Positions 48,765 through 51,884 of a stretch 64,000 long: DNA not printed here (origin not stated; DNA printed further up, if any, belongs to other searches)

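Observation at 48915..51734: Five-module sensor: 7-TM, ~230-aa extracytoplasmic domain, HAMP, PP2C and GHKL kinase in one 939-aa protein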

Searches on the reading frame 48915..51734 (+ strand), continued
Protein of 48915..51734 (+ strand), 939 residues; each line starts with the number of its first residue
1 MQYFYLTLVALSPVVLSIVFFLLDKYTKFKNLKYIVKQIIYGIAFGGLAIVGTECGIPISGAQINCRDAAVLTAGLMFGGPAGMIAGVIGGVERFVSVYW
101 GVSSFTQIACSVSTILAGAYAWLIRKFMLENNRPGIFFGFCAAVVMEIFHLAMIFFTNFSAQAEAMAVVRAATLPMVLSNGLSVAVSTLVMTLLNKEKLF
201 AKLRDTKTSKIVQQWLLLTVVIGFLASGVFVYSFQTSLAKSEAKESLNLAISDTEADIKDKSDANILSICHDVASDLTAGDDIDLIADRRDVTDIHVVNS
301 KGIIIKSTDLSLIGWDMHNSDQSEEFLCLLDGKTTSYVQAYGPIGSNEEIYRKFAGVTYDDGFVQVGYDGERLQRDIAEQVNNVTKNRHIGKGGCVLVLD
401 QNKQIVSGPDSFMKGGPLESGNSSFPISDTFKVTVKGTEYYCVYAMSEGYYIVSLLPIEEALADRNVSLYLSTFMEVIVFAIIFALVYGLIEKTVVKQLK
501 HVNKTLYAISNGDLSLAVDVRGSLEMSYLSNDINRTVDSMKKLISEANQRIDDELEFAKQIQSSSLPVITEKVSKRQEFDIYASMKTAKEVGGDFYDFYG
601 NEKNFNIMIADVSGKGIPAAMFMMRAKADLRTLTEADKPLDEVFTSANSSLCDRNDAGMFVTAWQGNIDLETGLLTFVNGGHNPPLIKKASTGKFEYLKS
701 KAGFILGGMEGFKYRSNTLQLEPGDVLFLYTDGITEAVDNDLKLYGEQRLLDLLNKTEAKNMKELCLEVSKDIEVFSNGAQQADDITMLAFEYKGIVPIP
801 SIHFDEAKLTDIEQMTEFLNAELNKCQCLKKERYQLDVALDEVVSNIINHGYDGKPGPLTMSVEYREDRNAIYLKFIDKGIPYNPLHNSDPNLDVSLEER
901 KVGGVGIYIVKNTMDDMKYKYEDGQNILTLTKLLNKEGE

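Call 12: find_related_loci(query=A1, collection=genome_contigs, flank=6000)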
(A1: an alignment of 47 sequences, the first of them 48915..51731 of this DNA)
Query A1 (939 aa) in genome_contigs; peptide patterns used: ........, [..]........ (x = any residue, [..] = any of these).
600 stretches matched a pattern (row limit reached: there are more); 596 encode a relative of the query (tblastn E <= 1e-3); the best 80 are kept; 80 distinct loci.
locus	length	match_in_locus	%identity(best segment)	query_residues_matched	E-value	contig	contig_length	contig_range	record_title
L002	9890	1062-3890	43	7-932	0e+0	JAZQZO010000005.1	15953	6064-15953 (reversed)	MAG: Acutalibacteraceae bacterium isolate T1900045153_TC20190147.MAGScoT_cleanbin_000036 SGB_4965_k141_2487817, whole ge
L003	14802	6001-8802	42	1-932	0e+0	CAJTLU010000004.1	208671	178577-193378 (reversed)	MAG TPA_asm: uncultured Lachnospiraceae bacterium isolate MGBC100288 genome assembly, contig: MGBC100288.4, whole genome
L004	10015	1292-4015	43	24-930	0e+0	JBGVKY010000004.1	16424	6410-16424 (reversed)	MAG: Clostridia bacterium isolate fecal_MAG_294 fecal_MAG_294_contig_0004, whole genome shotgun sequence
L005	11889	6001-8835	42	1-932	0e+0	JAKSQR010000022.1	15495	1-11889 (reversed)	MAG: Clostridia bacterium isolate Horse_feces234 MAG234_22, whole genome shotgun sequence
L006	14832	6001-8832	42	3-932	0e+0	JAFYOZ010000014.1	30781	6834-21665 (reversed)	MAG: Oscillospiraceae bacterium isolate RGIG7290 Water_buffalos_Cecum-4__c32410, whole genome shotgun sequence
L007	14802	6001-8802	40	2-932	0e+0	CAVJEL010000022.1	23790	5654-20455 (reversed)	Ruminococcus intestinalis isolate H07682-L1_cleanbin_000046 genome assembly, contig: Spades_H07682-L1_contig_1592, whole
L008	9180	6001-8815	45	3-932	0e+0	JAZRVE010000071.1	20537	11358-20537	MAG: Eubacteriales bacterium isolate T1900044954_TA20190008.MAGScoT_cleanbin_000035 SGB_3787_k141_480041, whole genome s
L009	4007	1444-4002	44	6-843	0e+0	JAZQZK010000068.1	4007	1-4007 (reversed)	MAG: Candidatus Scatosoma sp. isolate T1900045155_TC20190149.MAGScoT_cleanbin_000036 SGB_4977_k141_1039540, whole genome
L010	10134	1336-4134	50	3-934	0e+0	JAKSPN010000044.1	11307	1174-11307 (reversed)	MAG: Clostridia bacterium isolate Horse_feces204 MAG204_44, whole genome shotgun sequence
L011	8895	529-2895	47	3-795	0e+0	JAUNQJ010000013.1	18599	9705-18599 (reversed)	MAG: Erysipelotrichaceae bacterium isolate S38M_St_36 NODE_612_length_18599_cov_17.475302, whole genome shotgun sequence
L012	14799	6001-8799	40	6-932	0e+0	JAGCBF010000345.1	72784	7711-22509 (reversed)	MAG: Atopobiaceae bacterium isolate RGIG9633 Yak_Jejunum-5__c351453, whole genome shotgun sequence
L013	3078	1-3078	38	48-916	6e-164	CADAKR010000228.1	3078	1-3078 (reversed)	MAG: uncultured Coriobacteriaceae bacterium isolate RUG13381 genome assembly, contig: RUG13381_asm_228, whole genome sho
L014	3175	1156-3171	39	1-664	1e-159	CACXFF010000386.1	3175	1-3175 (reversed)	MAG: uncultured Coriobacteriaceae bacterium isolate RUG11205 genome assembly, contig: RUG11205_asm_386, whole genome sho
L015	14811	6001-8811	42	13-932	0e+0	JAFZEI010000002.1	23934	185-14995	MAG: Clostridia bacterium isolate RGIG7689 Water_buffalos_Rectum-2__c16889, whole genome shotgun sequence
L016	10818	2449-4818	36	187-934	2e-142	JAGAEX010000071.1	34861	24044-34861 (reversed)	MAG: Clostridia bacterium isolate RGIG8380 Water_buffalos_Rumen.Co__c6367303, whole genome shotgun sequence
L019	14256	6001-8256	34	202-930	3e-125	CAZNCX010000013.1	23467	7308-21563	MAG TPA_asm: uncultured Elusimicrobium sp. isolate SRP192927_co6_474 genome assembly, contig: NODE_4446_length_23467_cov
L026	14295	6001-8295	30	210-937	4e-99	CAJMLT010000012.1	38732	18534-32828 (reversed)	TPA_asm: uncultured bacterium isolate ERR1600664-bin.38 genome assembly, contig: NODE_1267_length_38732_cov_6.499548, wh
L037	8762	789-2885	30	209-932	2e-89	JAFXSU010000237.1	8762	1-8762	MAG: Victivallales bacterium isolate RGIG6713 Sheep_Rumen-2__c1054583, whole genome shotgun sequence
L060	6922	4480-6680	33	202-939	1e-80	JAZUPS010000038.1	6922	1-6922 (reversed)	MAG: Victivallaceae bacterium isolate T1900044864_TS20190330.MAGScoT_cleanbin_000027 SGB_3120_k141_1345222, whole genome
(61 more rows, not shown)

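Call 26: predict_structure(alignment_id=A1)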
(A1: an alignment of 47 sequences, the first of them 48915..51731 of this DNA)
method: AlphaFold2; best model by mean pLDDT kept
length: 939 residues; sequences in the alignment: 47
mean_pLDDT: 84.4   pTM: 0.53
mean pLDDT of the five models: 84.4, 84.2, 80.5, 79.3, 79.0
residues with pLDDT >= 90: 286; 70-90: 575; 50-70: 70; < 50: 8
segments of 3 or more residues with pLDDT < 50: none
pLDDT, mean of each block of 10 residues (from residue 1): 85 94 90 94 95 81 83 95 95 80 76 94 90 89 93 86 84 89 94 71 60 85 88 87 89 88 89 91 88 91 91 89 89 90 82 91 89 80 79 86 80 61 60 81 85 89 86 90 89 81 75 73 71 77 71 73 76 78 84 87 89 84 87 89 87 79 92 91 91 88 69 86 94 90 91 92 93 88 87 85 88 89 84 88 85 84 84 90 70 55 68 87 88 71
secondary structure, 60 per line:
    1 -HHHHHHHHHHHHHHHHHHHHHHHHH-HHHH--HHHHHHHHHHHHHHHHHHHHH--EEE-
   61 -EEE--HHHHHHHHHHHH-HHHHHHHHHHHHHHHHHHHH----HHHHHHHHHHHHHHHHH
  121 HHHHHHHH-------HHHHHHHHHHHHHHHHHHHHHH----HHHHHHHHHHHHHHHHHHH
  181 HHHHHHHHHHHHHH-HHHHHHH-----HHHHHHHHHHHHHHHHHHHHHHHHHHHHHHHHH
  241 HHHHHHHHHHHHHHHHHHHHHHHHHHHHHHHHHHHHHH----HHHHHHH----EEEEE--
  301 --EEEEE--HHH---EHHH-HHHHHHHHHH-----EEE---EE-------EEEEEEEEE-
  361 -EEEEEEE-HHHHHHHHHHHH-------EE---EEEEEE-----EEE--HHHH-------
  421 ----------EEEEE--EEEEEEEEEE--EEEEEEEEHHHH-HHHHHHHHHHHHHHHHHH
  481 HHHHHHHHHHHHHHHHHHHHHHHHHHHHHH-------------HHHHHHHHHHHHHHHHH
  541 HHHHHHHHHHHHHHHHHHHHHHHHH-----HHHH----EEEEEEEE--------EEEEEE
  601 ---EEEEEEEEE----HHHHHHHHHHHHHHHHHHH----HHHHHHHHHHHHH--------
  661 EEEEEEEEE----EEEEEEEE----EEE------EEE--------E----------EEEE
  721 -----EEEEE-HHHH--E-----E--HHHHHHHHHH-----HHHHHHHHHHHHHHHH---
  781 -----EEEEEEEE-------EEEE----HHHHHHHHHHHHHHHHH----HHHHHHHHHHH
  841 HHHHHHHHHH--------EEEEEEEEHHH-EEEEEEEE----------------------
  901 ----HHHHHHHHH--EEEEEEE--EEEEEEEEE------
elements in order (helices of 4 or more, strands of 3 or more residues): H2-26 H28-31 H34-54 E57-59 E62-64 H67-78 H80-99 H104-128 H136-157 H162-194 H196-202 H208-278 H283-289 E294-298 E303-307 H321-330 E336-338 E351-359 E362-368 H370-381 E394-399 E405-407 H410-413 E431-435 E438-447 E450-457 H458-461 H463-510 H524-565 H571-574 E579-586 E595-600 E604-612 H617-635 H640-652 E661-669 E674-681 E686-688 E695-697 E717-720 E726-730 H732-735 H747-756 H762-777 E786-793 E801-804 H809-825 H830-850 E859-866 E871-878 H905-913 E916-922 E925-933

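Call 49: search_protein_families(library=padloc, proteins=[window:48915-51734:+], max_evalue=0.01)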
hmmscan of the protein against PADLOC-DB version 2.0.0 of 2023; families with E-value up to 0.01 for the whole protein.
window:48915-51734:+ (939 aa): 0 families

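Call 52: fold_search(model_id=the predicted structure, library=pdb)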
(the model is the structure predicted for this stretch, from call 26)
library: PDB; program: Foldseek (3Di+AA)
matches with E <= 10: 479; with E <= 0.001: 158
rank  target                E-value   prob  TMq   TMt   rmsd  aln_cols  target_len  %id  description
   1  3ke6_A                3.6e-18  1.00  0.24  0.55   8.4       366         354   21  The crystal structure of the RsbU and RsbW domains of Rv1364c from Mycobacterium tuberculosis (released 2010-11-10)
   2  3ke6_B                1.3e-17  1.00  0.23  0.56   8.5       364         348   21  The crystal structure of the RsbU and RsbW domains of Rv1364c from Mycobacterium tuberculosis (released 2010-11-10)
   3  6k4e_B                8.9e-12  1.00  0.24  0.85   2.7       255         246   23  SiaA-PP2C domain of Pseudomonas aeruginosa (released 2019-06-26)
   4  3f79_B                1.1e-11  1.00  0.21  0.76   4.8       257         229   22  Structure of pseudo-centered cell crystal form of the C-terminal phosphatase domain of P. aeruginosa RssB (released 2009-11-24)
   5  6k4e_A                1.5e-11  1.00  0.24  0.85   2.8       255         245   22  SiaA-PP2C domain of Pseudomonas aeruginosa (released 2019-06-26)
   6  3f7a_B                2.2e-11  1.00  0.24  0.54   4.8       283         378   24  Structure of Orthorhombic crystal form of Pseudomonas aeruginosa RssB (released 2009-11-24)
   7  3f79_D                7.5e-11  1.00  0.21  0.76   5.0       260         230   24  Structure of pseudo-centered cell crystal form of the C-terminal phosphatase domain of P. aeruginosa RssB (released 2009-11-24)
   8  3eq2_B                9.0e-11  1.00  0.24  0.56   4.6       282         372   23  Structure of Hexagonal Crystal form of Pseudomonas aeruginosa RssB (released 2009-10-20)
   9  3f79_C                9.9e-11  1.00  0.20  0.74   7.0       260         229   24  Structure of pseudo-centered cell crystal form of the C-terminal phosphatase domain of P. aeruginosa RssB (released 2009-11-24)
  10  3f79_F                1.0e-10  1.00  0.19  0.70   7.6       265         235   23  Structure of pseudo-centered cell crystal form of the C-terminal phosphatase domain of P. aeruginosa RssB (released 2009-11-24)
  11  3f79_E                1.2e-10  1.00  0.18  0.67   7.4       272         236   21  Structure of pseudo-centered cell crystal form of the C-terminal phosphatase domain of P. aeruginosa RssB (released 2009-11-24)
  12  3es2_A                1.8e-10  1.00  0.19  0.72   7.6       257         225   24  Structure of the C-terminal phosphatase domain of P. aeruginonsa RssB (released 2009-10-20)
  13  3eq2_A                2.0e-10  1.00  0.23  0.55   4.4       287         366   21  Structure of Hexagonal Crystal form of Pseudomonas aeruginosa RssB (released 2009-10-20)
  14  3pu9_A                4.2e-10  1.00  0.22  0.80   7.4       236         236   16  Crystal structure of serine/threonine phosphatase Sphaerobacter thermophilus DSM 20745 (released 2010-12-22)
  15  5mqh                  5.6e-10  1.00  0.20  0.69   5.3       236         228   18  Structure of the Phosphatase Domain of the Cell Fate Determinant SpoIIE from Bacillus subtilis in a crystal form without (released 2017-05-31)
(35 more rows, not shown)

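Call 56: find_encoding_contigs(protein=P0055, flank=5000, max_places=1)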
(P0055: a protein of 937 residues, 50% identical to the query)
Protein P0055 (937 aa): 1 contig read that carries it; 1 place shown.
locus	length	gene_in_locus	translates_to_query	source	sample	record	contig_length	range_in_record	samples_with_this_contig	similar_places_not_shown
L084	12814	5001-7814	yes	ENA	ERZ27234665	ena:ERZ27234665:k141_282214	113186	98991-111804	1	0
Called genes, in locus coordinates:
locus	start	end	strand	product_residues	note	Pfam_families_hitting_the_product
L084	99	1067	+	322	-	PF08486:SpoIID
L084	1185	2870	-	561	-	-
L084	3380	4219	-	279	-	PF00149:Metallophos, PF12850:Metallophos_2 (weak)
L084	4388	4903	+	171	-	PF00881:Nitroreductase, PF14512:TM1586_NiRdase (weak)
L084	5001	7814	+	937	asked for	PF07694:5TM-5TMR_LYT, PF07228:SpoIIE, PF13581:HATPase_c_2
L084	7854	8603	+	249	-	PF12697:Abhydrolase_6 (weak), PF00561:Abhydrolase_1, PF12146:Hydrolase_4 (weak)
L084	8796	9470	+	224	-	PF00072:Response_reg, PF00486:Trans_reg_C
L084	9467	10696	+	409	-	PF00512:HisKA, PF02518:HATPase_c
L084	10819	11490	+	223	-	PF09359:VTC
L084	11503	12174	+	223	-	PF16316:DUF4956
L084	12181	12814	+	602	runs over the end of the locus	PF14262:Cthe_2159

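Call 57: find_encoding_contigs(protein=P0119, flank=5000, max_places=1)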
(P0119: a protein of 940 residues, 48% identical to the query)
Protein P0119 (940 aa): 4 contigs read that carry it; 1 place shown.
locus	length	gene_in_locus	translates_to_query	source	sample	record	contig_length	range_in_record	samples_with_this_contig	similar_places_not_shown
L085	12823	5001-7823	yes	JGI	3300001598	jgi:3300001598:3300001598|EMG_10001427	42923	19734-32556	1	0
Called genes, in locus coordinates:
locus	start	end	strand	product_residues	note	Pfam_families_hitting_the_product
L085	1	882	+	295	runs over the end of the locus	PF03755:YicC-like_N, PF08340:YicC-like_C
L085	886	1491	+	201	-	PF00625:Guanylate_kin, PF13238:AAA_18 (faint)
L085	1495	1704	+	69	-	PF01192:RNA_pol_Rpb6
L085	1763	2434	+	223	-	PF00899:ThiF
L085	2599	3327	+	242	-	PF00318:Ribosomal_S2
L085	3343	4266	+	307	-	PF25025:EF-Ts_N (weak), PF00889:EF_TS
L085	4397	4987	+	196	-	PF13189:Cytidylate_kin2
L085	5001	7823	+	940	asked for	PF07694:5TM-5TMR_LYT, PF07228:SpoIIE, PF13581:HATPase_c_2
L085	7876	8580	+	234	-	PF00696:AA_kinase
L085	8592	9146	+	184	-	PF01765:RRF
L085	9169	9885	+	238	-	PF01255:Prenyltransf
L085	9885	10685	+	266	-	PF01148:CTP_transf_1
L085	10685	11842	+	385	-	PF02670:DXP_reductoisom, PF08436:DXP_redisom_C, PF13288:DXPR_C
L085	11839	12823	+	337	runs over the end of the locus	PF02163:Peptidase_M50, PF17820:PDZ_6 (faint)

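Call 58: find_encoding_contigs(protein=P0104, flank=5000, max_places=1)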
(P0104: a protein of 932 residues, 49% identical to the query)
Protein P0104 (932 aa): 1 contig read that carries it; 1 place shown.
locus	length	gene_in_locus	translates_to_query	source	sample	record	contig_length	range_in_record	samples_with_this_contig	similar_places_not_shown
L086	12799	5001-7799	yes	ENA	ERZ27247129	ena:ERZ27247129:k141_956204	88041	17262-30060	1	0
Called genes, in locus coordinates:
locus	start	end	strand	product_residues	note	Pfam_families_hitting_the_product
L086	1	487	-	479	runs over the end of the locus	PF00111:Fer2 (weak), PF17651:Raco_middle, PF14574:RACo_C_ter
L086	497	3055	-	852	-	-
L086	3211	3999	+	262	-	PF00561:Abhydrolase_1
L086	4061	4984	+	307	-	PF00532:Peripla_BP_1, PF13377:Peripla_BP_3 (faint), PF13407:Peripla_BP_4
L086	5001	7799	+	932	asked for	PF07694:5TM-5TMR_LYT, PF07228:SpoIIE, PF13581:HATPase_c_2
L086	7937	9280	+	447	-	PF21799:MurD-like_N (weak), PF08245:Mur_ligase_M, PF02875:Mur_ligase_C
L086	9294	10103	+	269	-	PF01177:Asp_Glu_race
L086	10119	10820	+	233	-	PF04002:RadC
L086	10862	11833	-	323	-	PF01408:GFO_IDH_MocA, PF22725:GFO_IDH_MocA_C3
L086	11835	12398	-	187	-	PF00583:Acetyltransf_1, PF13508:Acetyltransf_7 (weak)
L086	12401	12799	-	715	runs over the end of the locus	PF08531:Bac_rhamnosid_N, PF05592:Bac_rhamnosid, PF17389:Bac_rhamnosid6H, PF17390:Bac_rhamnosid_C (weak)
